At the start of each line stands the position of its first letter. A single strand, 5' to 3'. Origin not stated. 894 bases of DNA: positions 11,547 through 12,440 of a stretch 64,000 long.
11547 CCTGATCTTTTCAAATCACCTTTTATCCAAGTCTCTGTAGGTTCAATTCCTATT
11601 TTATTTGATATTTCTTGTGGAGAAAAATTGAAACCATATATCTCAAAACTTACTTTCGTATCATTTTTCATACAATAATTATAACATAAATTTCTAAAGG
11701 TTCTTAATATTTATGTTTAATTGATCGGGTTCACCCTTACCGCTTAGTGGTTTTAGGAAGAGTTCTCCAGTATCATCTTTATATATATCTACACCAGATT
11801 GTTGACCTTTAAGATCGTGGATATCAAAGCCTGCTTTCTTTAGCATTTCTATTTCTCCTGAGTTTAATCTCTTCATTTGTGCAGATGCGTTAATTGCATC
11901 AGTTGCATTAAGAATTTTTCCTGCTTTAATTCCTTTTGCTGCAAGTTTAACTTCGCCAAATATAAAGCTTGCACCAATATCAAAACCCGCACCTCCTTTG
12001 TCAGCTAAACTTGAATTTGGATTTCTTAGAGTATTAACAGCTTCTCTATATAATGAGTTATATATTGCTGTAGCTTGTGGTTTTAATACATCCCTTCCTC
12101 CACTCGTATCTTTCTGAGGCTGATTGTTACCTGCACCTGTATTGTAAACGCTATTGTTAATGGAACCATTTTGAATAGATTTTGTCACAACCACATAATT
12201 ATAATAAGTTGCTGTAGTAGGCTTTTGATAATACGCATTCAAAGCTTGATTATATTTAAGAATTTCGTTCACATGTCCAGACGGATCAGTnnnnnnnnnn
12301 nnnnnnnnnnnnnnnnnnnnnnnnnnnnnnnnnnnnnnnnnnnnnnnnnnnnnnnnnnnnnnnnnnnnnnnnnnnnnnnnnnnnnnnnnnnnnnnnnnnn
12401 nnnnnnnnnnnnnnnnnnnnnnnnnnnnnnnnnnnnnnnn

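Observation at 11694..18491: Secreted TcB/TcC-fusion-like RHS polymorphic toxin with an unassigned C-terminal effector domain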

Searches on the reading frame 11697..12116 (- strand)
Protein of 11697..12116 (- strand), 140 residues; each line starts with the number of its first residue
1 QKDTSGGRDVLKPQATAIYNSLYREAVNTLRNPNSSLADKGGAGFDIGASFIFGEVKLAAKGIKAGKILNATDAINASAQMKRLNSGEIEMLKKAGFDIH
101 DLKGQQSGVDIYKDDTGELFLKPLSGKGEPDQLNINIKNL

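Call 54: find_homologous_proteins(query=window:11697-12116:-, max_evalue=0.001)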
Query window:11697-12116:-: 27 candidates shared short words with the query, none scored E <= 0.001.

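Call 67: search_dna_similar(query=window:11697-12116:-, collection=plasmids, mode=protein, max_evalue=0.01, max_rows=15)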
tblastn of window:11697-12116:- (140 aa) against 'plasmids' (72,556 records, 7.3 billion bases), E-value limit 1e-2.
Records with a match: 4; places in all: 4; records where one place covers at least 80% of the query: 0.
Best place of each record, by identity: <60% 4.
By first word of the organism name: Pseudomonas 3; Deinococcus 1.
By predicted mobility (MOB-suite, as given by PLSDB): mobilizable 2; non-mobilizable 1; conjugative 1.
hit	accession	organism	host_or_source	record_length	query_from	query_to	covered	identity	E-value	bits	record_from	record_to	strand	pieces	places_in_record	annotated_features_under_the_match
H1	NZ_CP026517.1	Deinococcus sp. NW-56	whole organism,water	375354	52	140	64%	35.1%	3e-6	52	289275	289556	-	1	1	polymorphic toxin type 33 domain-containing protein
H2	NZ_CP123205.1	Pseudomonas amygdali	Aesculus hippocastanum,cell culture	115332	82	137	40%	46.6%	3e-5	49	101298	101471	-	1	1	polymorphic toxin type 33 domain-containing protein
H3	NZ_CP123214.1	Pseudomonas amygdali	Aesculus hippocastanum,cell culture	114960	82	137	40%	46.6%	3e-5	49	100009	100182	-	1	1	polymorphic toxin type 33 domain-containing protein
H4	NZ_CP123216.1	Pseudomonas amygdali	Aesculus hippocastanum,cell culture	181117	82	137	40%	46.6%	3e-5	49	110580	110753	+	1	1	polymorphic toxin type 33 domain-containing protein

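Call 68: get_annotated_region(hit=H1, flank=4000)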
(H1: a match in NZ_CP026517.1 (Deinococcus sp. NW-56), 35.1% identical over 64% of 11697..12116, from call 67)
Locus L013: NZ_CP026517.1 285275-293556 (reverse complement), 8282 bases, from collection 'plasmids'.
description: Deinococcus sp. NW-56 plasmid unnamed1, complete sequence
organism: Deinococcus sp. NW-56 (NCBI taxid 2080419)
taxonomy: Bacteria; Deinococcota; Deinococci; Deinococcales; Deinococcaceae; Deinococcus; Deinococcus sp. NW-56
host: -; source: whole organism,water; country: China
typing (MOB-suite, as given by PLSDB): non-mobilizable
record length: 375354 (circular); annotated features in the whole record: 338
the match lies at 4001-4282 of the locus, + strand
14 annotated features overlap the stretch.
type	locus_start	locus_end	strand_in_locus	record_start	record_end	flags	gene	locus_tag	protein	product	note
CDS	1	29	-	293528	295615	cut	nrdE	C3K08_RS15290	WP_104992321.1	class 1b ribonucleoside-diphosphate reductase subunit alpha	GO:0006260 - DNA replication [Evidence IEA]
CDS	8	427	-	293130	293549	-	nrdI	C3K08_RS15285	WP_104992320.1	class Ib ribonucleoside-diphosphate reductase assembly flavoprotein NrdI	GO:0009263 - deoxyribonucleotide biosynthetic process [Evidence IEA]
CDS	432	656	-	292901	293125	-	-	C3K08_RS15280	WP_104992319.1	hypothetical protein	-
CDS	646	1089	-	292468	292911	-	-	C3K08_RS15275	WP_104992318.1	acyl-CoA thioesterase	-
CDS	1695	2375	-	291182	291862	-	-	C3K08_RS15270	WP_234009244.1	response regulator transcription factor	GO:0000160 - phosphorelay signal transduction system [Evidence IEA]; GO:0006355 - regulation of DNA-templated ...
CDS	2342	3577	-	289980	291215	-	-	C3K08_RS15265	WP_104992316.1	histidine kinase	GO:0000160 - phosphorelay signal transduction system [Evidence IEA]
CDS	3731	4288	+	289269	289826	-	-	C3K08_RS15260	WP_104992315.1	polymorphic toxin type 33 domain-containing protein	-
CDS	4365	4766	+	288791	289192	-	-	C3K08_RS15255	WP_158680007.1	DUF4279 domain-containing protein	-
CDS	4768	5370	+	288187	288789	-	-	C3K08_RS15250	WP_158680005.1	cysteine peptidase family C39 domain-containing protein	GO:0006508 - proteolysis [Evidence IEA]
CDS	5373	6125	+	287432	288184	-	-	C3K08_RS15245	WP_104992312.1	outer membrane beta-barrel protein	-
CDS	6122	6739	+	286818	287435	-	-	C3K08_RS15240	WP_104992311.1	hypothetical protein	-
CDS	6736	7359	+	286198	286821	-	-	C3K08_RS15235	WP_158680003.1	hypothetical protein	-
CDS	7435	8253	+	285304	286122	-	-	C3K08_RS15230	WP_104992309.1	hypothetical protein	-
CDS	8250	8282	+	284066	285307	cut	-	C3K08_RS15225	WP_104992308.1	S41 family peptidase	GO:0006508 - proteolysis [Evidence IEA]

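Call 69: get_annotated_region(hit=H2, flank=4000)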
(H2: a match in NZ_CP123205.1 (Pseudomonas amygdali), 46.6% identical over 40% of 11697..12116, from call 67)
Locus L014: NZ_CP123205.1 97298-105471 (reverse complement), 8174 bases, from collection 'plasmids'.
description: Pseudomonas amygdali pv. aesculi strain 6617 plasmid pCOR6617, complete sequence
organism: Pseudomonas amygdali (NCBI taxid 251722)
taxonomy: Bacteria; Pseudomonadota; Gammaproteobacteria; Pseudomonadales; Pseudomonadaceae; Pseudomonas; Pseudomonas amygdali
host: -; source: Aesculus hippocastanum,cell culture; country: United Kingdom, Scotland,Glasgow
typing (MOB-suite, as given by PLSDB): mobilizable; replicon rep_cluster_283,rep_cluster_283; relaxase MOBP,MOBQ
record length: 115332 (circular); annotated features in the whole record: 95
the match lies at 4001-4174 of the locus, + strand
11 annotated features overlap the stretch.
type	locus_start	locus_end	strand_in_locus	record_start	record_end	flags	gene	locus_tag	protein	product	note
CDS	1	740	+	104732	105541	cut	istB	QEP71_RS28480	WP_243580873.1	IS21-like element ISPsy4 family helper ATPase IstB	-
CDS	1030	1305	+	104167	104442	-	-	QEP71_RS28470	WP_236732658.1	hypothetical protein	-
CDS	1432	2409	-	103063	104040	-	-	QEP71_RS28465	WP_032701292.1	IS5 family transposase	-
CDS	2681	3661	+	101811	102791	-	-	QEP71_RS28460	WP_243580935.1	IS5-like element ISPsy2 family transposase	GO:0006313 - DNA transposition [Evidence IEA]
CDS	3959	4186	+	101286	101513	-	-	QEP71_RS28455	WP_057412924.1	polymorphic toxin type 33 domain-containing protein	-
CDS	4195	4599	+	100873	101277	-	-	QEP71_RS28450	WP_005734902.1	DUF4279 domain-containing protein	-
CDS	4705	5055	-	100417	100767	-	-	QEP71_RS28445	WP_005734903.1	type II toxin-antitoxin system RelE/ParE family toxin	GO:0030541 - plasmid partitioning [Evidence IEA]; GO:0051290 - protein heterotetramerization [Evidence IEA]; GO:0009432 ...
CDS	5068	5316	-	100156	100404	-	-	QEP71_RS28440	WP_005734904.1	type II toxin-antitoxin system prevent-host-death family antitoxin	GO:0008219 - cell death [Evidence IEA]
CDS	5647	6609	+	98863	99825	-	-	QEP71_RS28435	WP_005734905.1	tyrosine-type recombinase/integrase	GO:0015074 - DNA integration [Evidence IEA]; GO:0006310 - DNA recombination [Evidence IEA]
CDS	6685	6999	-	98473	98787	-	-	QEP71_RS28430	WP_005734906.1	hypothetical protein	-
CDS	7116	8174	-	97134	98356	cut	-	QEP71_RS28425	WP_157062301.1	IS3-like element IS51 family transposase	GO:0006313 - DNA transposition [Evidence IEA]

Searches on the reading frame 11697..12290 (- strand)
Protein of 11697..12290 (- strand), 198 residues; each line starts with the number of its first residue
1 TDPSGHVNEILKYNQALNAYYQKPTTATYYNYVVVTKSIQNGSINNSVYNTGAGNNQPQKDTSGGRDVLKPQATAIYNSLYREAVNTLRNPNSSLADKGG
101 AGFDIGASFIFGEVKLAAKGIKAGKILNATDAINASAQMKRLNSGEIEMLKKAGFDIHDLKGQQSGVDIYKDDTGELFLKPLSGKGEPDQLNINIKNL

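Call 5: search_protein_families(library=pfam, proteins=[window:11697-12290:-], max_evalue=1)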
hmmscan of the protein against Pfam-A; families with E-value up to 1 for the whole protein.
window:11697-12290:- (198 aa): 2 families
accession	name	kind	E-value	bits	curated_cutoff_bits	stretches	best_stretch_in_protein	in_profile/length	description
PF15533.11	Ntox33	-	2.8e-17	63.4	28.4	1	137-196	3-65/65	Bacterial toxin 33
PF23990.1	PilB3_N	-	0.27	11.8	27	0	126-171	17-62/101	PilB3-like, N-terminal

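Call 6: search_protein_families(library=ncbifam, proteins=[window:11697-12290:-], max_evalue=1)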
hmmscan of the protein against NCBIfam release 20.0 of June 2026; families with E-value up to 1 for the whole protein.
window:11697-12290:- (198 aa): 0 families
